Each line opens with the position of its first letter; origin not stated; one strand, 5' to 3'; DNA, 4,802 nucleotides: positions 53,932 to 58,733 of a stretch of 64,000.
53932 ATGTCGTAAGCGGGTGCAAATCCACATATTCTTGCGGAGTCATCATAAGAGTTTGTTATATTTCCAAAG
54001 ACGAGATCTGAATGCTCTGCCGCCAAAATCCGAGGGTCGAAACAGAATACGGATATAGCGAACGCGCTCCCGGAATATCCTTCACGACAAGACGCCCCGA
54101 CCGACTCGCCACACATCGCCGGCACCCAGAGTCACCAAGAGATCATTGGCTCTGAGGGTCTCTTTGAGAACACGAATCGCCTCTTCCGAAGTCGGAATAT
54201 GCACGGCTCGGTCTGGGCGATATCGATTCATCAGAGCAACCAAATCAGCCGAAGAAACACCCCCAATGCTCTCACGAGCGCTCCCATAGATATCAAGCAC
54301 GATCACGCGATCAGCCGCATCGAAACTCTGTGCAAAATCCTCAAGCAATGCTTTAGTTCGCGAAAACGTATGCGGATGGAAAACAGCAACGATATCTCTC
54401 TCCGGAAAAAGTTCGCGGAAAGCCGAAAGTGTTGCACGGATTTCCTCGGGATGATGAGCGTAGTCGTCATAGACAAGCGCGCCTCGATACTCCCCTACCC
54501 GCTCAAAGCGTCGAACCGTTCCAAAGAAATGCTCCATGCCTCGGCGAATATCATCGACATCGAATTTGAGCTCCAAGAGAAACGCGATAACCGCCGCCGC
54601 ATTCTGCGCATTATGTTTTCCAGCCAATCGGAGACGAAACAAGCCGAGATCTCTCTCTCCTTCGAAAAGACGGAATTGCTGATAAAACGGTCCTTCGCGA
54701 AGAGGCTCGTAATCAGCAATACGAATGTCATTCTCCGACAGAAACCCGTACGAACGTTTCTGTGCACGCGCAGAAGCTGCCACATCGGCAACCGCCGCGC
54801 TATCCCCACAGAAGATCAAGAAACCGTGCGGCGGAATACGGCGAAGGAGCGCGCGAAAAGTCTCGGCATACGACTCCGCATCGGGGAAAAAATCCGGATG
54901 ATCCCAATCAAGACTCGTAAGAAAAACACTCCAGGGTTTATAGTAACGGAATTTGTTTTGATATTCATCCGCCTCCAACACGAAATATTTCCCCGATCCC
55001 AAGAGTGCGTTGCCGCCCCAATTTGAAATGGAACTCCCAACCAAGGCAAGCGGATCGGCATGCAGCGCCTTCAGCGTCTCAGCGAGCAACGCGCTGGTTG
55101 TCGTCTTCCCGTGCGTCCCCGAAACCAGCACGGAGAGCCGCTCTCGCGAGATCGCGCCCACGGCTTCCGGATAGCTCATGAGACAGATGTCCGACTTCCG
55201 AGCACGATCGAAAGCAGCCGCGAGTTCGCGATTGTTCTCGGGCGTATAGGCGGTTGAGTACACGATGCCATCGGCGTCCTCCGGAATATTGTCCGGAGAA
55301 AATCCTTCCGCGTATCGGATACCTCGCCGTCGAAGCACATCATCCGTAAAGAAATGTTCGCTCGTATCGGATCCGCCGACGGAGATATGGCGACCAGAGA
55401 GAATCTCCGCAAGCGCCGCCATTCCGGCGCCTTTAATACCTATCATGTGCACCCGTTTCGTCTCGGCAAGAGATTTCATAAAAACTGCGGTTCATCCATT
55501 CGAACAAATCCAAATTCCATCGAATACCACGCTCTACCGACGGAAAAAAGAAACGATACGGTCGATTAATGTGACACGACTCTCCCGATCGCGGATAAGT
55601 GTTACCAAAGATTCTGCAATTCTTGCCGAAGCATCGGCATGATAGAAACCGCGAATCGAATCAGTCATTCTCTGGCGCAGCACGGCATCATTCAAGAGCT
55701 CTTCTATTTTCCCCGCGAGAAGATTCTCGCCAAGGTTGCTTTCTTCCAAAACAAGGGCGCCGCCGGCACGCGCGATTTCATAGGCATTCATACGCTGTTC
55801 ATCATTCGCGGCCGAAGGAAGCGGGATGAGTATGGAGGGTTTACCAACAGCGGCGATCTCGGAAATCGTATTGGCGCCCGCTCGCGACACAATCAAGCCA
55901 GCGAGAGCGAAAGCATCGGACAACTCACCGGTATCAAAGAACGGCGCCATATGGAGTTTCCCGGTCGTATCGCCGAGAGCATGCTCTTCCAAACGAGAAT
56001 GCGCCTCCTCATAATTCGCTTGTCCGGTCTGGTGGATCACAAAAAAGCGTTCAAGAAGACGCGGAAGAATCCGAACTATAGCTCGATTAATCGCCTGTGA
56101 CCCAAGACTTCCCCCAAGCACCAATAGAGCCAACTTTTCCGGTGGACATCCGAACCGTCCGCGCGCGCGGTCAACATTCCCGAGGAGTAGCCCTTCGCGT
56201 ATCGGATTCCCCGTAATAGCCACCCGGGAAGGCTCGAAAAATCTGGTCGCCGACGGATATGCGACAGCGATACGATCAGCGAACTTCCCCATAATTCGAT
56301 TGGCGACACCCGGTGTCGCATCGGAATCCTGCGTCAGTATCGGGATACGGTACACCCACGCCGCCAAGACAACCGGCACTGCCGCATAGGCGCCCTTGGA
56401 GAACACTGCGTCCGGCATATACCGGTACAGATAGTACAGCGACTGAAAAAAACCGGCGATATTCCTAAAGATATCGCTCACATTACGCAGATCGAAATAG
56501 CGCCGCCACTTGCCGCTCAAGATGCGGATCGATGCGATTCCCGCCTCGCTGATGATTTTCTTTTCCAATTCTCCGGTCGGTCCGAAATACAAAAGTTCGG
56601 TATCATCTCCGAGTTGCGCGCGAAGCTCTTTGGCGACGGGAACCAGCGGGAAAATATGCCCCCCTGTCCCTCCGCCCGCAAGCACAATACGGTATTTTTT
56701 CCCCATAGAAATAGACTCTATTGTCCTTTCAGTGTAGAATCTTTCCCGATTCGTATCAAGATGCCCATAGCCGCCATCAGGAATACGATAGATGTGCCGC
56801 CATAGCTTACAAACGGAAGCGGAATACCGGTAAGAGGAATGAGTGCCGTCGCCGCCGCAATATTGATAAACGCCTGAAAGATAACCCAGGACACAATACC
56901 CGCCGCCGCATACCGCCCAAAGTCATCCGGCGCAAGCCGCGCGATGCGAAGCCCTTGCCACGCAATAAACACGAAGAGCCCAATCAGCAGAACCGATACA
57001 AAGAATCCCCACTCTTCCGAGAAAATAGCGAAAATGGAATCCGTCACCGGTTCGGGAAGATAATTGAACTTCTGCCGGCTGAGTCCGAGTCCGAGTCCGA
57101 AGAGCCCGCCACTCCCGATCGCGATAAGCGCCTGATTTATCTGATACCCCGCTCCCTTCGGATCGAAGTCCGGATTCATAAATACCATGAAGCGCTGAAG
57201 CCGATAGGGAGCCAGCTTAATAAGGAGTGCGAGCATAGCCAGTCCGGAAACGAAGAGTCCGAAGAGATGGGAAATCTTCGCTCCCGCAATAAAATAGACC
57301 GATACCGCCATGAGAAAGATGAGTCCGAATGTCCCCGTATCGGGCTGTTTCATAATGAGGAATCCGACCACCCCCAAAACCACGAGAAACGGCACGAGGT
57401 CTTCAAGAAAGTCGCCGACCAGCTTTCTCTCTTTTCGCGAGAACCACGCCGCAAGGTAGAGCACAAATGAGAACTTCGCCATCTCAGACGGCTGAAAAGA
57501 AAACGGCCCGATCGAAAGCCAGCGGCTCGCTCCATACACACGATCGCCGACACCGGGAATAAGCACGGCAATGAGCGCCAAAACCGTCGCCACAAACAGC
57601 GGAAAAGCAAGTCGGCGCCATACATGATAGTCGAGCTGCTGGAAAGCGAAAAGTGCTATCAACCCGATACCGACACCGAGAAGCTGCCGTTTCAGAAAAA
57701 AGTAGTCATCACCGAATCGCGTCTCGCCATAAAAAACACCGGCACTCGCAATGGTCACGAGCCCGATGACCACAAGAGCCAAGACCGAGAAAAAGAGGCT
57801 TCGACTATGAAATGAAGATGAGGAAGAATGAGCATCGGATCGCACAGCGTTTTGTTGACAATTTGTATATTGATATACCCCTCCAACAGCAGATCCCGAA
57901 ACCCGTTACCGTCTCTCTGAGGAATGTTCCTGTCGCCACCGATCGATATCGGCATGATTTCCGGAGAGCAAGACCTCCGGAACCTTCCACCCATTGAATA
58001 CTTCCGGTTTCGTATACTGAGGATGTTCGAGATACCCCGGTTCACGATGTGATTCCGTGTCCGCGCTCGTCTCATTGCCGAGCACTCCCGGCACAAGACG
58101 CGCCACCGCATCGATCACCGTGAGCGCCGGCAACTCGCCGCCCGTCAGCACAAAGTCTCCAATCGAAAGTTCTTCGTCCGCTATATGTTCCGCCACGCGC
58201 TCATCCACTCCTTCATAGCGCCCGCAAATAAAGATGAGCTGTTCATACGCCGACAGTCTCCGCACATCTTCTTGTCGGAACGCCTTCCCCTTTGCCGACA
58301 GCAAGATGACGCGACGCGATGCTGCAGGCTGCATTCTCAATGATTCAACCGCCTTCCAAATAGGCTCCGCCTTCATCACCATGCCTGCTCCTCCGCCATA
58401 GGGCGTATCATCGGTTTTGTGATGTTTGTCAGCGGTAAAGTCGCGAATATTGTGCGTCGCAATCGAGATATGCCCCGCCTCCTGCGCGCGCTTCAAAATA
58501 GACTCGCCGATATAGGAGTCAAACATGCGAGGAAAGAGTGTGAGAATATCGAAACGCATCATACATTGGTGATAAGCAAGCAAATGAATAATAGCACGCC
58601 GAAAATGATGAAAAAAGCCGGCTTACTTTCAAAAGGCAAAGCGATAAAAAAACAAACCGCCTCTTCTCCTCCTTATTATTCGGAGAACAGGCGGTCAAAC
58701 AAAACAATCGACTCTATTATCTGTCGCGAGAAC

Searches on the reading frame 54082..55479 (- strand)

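Call 46: search_protein_families(library=pfam, proteins=[window:54082-55479:-], max_evalue=0.001)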
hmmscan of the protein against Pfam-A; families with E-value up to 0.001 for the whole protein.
window:54082-55479:- (465 aa): 3 families
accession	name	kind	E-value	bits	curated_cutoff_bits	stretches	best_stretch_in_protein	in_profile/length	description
PF02875.26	Mur_ligase_C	-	4.5e-25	89.4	28.4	1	323-454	1-127/127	Mur ligase, glutamate ligase domain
PF08245.18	Mur_ligase_M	-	1.6e-21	77.6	24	1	119-300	1-199/200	Mur ligase middle domain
PF01225.30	Mur_ligase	-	5.2e-12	46.4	21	1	10-111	2-91/95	Mur ligase family, catalytic domain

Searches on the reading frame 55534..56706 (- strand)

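Call 47: search_protein_families(library=pfam, proteins=[window:55534-56706:-], max_evalue=0.001)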
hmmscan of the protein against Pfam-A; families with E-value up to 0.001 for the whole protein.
window:55534-56706:- (390 aa): 2 families
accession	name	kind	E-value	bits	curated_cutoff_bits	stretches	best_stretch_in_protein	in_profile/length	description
PF04101.22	Glyco_tran_28_C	-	2.2e-33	116.1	22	1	194-351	2-154/166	Glycosyltransferase family 28 C-terminal domain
PF03033.26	Glyco_transf_28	-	2.3e-29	102.7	26.2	1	7-147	1-138/139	Glycosyltransferase family 28 N-terminal domain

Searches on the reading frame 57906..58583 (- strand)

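Call 47: search_protein_families(library=pfam, proteins=[window:57906-58583:-], max_evalue=0.001)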
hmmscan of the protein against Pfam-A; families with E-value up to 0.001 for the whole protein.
window:57906-58583:- (225 aa): 1 family
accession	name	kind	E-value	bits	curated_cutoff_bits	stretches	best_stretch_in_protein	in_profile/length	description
PF01746.26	tRNA_m1G_MT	-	3.4e-64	216.6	27.3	1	31-224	2-189/195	tRNA (Guanine-1)-methyltransferase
